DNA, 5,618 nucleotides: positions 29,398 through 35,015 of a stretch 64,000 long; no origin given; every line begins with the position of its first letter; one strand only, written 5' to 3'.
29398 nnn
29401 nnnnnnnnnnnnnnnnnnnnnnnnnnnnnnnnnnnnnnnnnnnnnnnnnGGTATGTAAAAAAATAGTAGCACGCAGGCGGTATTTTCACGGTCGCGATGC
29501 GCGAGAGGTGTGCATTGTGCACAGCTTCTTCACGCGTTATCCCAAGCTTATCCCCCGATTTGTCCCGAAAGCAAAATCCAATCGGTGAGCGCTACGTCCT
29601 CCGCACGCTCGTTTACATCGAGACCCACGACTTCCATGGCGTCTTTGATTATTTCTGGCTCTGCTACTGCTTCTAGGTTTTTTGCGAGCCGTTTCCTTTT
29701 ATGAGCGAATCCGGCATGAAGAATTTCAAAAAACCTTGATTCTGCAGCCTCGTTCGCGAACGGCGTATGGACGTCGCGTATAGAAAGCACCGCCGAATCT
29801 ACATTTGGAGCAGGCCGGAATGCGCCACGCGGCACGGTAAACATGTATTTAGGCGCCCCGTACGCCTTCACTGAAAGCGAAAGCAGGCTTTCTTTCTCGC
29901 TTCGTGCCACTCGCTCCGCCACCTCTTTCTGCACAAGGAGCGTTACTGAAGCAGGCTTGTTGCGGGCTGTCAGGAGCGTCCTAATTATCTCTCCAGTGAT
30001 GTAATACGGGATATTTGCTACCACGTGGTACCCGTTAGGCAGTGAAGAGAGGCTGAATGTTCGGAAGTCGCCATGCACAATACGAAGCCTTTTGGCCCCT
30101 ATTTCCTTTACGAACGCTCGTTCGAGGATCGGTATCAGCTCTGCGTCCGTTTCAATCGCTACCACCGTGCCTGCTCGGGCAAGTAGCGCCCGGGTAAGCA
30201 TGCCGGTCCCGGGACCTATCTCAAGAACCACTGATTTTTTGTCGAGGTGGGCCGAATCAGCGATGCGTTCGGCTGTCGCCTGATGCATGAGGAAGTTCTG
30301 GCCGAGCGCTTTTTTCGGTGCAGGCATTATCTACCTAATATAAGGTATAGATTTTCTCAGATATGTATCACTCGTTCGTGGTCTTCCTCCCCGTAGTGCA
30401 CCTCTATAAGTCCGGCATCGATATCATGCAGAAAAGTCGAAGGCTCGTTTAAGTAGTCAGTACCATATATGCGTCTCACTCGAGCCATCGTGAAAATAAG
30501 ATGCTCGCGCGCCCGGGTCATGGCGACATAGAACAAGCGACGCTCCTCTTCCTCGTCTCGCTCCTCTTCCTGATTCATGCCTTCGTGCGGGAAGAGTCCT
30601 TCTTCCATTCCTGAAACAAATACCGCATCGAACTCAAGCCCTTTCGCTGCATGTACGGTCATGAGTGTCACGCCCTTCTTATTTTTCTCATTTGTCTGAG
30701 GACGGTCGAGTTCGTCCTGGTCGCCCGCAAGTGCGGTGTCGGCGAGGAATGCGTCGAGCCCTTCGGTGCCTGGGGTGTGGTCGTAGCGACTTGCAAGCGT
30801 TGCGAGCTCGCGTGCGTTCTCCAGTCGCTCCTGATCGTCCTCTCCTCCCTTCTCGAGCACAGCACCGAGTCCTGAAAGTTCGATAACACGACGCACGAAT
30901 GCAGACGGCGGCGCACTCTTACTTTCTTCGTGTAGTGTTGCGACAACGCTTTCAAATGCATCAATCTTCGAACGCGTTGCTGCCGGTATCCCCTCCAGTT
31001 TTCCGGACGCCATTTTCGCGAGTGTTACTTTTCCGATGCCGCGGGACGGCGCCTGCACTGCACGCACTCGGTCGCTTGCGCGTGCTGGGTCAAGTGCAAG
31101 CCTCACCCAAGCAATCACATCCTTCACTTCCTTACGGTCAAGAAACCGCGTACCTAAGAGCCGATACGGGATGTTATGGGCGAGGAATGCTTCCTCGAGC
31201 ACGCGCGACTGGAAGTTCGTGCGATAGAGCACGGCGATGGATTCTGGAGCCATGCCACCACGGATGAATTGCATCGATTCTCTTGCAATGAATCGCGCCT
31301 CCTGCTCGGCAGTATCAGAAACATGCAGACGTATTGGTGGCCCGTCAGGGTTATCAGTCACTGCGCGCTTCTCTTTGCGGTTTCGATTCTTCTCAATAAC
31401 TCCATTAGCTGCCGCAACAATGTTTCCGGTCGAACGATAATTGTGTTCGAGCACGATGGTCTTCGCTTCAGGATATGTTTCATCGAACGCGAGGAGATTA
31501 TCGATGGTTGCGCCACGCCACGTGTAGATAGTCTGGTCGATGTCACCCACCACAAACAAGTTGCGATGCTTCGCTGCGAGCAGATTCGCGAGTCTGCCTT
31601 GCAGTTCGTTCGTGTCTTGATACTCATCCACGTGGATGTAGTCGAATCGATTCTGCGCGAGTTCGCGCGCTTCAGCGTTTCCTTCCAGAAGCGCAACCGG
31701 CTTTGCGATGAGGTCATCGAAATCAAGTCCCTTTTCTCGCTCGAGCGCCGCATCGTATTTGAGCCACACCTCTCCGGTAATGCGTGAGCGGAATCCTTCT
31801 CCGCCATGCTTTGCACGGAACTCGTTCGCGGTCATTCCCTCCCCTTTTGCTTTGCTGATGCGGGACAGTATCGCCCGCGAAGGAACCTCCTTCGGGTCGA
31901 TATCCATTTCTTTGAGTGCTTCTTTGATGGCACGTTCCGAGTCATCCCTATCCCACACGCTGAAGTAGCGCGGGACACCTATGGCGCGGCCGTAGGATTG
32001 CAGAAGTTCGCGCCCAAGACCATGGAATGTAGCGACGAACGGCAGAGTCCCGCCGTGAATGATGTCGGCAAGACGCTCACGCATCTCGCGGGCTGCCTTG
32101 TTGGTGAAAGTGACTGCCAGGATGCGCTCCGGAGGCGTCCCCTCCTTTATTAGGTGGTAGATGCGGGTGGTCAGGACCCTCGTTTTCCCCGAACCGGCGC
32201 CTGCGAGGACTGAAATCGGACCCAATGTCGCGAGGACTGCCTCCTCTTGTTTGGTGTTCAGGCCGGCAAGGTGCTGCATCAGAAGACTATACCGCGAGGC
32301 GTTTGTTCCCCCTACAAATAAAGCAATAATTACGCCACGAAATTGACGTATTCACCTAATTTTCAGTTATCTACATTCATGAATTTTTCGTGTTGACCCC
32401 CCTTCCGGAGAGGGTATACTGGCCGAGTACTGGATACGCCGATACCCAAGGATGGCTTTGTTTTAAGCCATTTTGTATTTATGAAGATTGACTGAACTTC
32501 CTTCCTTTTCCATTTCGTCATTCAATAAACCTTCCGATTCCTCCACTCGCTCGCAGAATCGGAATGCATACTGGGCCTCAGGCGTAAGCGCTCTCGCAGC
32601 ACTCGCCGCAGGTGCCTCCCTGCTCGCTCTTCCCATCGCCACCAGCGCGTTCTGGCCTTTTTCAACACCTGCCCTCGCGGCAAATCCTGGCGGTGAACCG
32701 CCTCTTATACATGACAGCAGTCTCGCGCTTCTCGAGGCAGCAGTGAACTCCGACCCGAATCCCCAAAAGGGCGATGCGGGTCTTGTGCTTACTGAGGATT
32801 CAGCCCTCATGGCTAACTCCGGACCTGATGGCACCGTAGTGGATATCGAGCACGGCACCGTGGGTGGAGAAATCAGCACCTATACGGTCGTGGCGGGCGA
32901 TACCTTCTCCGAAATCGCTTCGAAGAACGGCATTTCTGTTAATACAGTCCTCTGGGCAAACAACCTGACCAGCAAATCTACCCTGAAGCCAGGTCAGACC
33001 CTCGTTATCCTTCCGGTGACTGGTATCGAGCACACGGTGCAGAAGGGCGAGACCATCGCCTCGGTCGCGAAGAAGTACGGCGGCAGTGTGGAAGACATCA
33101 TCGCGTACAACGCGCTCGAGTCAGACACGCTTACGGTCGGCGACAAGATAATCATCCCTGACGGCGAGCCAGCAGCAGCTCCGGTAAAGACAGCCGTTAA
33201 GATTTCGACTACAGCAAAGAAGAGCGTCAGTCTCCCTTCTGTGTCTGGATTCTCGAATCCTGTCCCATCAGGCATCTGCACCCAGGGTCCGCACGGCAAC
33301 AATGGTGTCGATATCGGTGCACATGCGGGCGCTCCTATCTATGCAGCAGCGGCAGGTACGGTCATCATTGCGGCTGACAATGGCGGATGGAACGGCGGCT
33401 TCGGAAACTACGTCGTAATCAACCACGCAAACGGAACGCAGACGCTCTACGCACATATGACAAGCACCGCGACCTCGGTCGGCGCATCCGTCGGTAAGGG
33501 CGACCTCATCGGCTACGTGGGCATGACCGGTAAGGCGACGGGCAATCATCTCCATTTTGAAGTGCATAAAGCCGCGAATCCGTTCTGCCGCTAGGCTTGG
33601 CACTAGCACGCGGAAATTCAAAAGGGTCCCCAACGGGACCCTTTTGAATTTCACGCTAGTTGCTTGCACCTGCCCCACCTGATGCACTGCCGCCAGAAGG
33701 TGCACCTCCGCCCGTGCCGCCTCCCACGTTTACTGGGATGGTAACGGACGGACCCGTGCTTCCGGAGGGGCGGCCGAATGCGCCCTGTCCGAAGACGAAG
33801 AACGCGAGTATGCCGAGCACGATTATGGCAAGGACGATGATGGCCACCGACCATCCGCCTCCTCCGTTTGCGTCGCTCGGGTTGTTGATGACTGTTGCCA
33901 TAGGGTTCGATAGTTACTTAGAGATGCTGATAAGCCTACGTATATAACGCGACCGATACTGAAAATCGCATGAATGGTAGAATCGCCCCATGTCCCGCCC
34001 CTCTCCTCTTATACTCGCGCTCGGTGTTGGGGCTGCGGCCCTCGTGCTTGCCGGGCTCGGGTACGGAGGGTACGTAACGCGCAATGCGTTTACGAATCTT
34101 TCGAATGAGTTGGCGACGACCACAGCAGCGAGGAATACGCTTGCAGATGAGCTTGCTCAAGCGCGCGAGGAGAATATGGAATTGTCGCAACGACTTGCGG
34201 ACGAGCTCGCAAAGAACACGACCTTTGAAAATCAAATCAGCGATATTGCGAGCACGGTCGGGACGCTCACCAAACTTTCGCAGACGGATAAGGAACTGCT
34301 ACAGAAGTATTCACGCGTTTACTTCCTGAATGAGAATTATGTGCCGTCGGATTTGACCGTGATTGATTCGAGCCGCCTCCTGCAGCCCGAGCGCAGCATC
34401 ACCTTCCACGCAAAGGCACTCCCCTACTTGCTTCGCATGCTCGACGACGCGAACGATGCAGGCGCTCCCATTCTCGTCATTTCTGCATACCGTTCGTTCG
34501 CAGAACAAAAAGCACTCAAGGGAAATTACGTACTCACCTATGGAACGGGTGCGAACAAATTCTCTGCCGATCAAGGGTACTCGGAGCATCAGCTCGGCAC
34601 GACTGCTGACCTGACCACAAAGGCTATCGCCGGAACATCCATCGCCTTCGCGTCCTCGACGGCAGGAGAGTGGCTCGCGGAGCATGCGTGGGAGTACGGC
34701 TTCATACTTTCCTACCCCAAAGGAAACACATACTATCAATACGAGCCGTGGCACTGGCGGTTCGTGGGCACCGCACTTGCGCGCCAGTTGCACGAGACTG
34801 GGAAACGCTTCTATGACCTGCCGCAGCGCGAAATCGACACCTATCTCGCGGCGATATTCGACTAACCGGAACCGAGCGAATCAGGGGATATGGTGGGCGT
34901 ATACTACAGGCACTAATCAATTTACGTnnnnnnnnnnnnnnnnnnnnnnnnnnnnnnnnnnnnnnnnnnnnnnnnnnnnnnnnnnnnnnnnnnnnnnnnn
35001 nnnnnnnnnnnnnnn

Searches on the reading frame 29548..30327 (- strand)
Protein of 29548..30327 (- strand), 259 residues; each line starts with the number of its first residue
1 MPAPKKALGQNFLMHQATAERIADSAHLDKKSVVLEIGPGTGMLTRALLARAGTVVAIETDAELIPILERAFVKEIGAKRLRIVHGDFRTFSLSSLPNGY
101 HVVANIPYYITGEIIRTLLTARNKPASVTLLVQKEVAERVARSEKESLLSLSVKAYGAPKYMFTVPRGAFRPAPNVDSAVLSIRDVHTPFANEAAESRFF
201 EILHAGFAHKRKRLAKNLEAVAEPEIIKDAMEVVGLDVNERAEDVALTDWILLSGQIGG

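Call 63: search_protein_families(library=pfam, proteins=[window:29548-30327:-], max_evalue=0.00001)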
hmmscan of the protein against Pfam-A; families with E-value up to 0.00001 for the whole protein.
window:29548-30327:- (259 aa): 2 families
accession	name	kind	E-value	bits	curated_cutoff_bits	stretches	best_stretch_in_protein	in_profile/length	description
PF00398.26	RrnaAD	-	6.5e-48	163.5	24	1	5-252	5-256/263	Ribosomal RNA adenine dimethylase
PF13649.12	Methyltransf_25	-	5.6e-06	27.4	27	0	34-94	1-61/97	Methyltransferase domain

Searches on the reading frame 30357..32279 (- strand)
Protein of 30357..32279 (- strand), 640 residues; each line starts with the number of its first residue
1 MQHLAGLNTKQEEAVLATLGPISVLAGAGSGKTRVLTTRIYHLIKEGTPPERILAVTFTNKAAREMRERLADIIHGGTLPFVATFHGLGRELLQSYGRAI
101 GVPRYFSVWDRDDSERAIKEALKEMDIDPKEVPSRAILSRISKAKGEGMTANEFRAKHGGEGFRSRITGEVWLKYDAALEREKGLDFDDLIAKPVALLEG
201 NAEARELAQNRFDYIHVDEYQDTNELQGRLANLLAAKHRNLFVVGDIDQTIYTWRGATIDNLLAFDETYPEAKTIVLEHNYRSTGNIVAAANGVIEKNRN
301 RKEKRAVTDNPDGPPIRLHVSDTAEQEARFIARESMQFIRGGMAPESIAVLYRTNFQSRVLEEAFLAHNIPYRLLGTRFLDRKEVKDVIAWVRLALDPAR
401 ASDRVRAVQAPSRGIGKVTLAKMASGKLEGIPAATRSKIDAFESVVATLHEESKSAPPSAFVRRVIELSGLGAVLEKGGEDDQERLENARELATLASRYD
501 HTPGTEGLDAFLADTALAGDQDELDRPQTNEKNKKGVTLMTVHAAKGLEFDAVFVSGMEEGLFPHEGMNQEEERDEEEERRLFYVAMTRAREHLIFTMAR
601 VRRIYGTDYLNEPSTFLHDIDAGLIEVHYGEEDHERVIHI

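Call 74: search_protein_families(library=pfam, proteins=[window:30357-32279:-], max_evalue=0.00001)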
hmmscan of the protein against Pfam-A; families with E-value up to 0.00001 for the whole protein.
window:30357-32279:- (640 aa): 6 families
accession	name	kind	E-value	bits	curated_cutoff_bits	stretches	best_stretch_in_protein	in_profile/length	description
PF00580.27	UvrD-helicase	-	1.3e-77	261.6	23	1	7-270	1-271/271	UvrD/REP helicase N-terminal domain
PF13361.12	UvrD_C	-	1.3e-62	212.7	25.6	1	275-599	1-348/350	UvrD-like helicase C-terminal domain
PF13245.12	AAA_19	-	6e-24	85.2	25.1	1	11-253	1-132/134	AAA domain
PF13538.12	UvrD_C_2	-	4.8e-12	46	27.4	1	537-596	2-51/52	UvrD-like helicase C-terminal domain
PF01443.25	Viral_helicase1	-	2.4e-06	28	21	0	530-596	170-226/228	Viral superfamily 1 RNA helicase core domain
PF13604.12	AAA_30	-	2.6e-06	27.7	27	0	7-71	2-67/191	AAA domain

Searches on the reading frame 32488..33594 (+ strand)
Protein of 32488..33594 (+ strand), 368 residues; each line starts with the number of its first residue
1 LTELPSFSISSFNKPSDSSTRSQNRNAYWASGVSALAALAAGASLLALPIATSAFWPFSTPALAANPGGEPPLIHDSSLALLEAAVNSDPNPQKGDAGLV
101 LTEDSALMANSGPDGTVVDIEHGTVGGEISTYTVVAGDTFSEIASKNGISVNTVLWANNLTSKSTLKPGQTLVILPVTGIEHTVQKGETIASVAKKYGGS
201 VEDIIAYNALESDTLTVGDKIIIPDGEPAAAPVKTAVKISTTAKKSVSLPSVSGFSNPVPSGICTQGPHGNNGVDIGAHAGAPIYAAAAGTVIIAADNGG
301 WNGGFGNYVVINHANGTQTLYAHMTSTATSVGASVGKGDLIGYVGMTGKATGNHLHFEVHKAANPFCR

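Call 63: search_protein_families(library=pfam, proteins=[window:32488-33594:+], max_evalue=0.00001)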
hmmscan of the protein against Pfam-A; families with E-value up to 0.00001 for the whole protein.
window:32488-33594:+ (368 aa): 3 families
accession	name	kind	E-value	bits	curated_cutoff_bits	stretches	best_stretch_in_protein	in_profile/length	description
PF01551.29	Peptidase_M23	-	1.7e-28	99.1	28.7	1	271-365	3-93/96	Peptidase family M23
PF01476.26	LysM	-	1.6e-26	92.4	20.9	2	182-224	1-43/43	LysM domain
PF23473.1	LysM3_LYK4_5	-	1.3e-09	38.4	29.3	0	131-168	4-40/48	LYK4/5 LysM3 domain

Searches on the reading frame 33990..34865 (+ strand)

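Call 63: search_protein_families(library=pfam, proteins=[window:33990-34865:+], max_evalue=0.00001)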
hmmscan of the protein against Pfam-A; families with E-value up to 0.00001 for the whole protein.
window:33990-34865:+ (291 aa): 1 family
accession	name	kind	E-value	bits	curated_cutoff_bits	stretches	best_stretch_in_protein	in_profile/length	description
PF02557.22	VanY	-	4.8e-31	107.7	25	1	139-260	4-131/132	D-alanyl-D-alanine carboxypeptidase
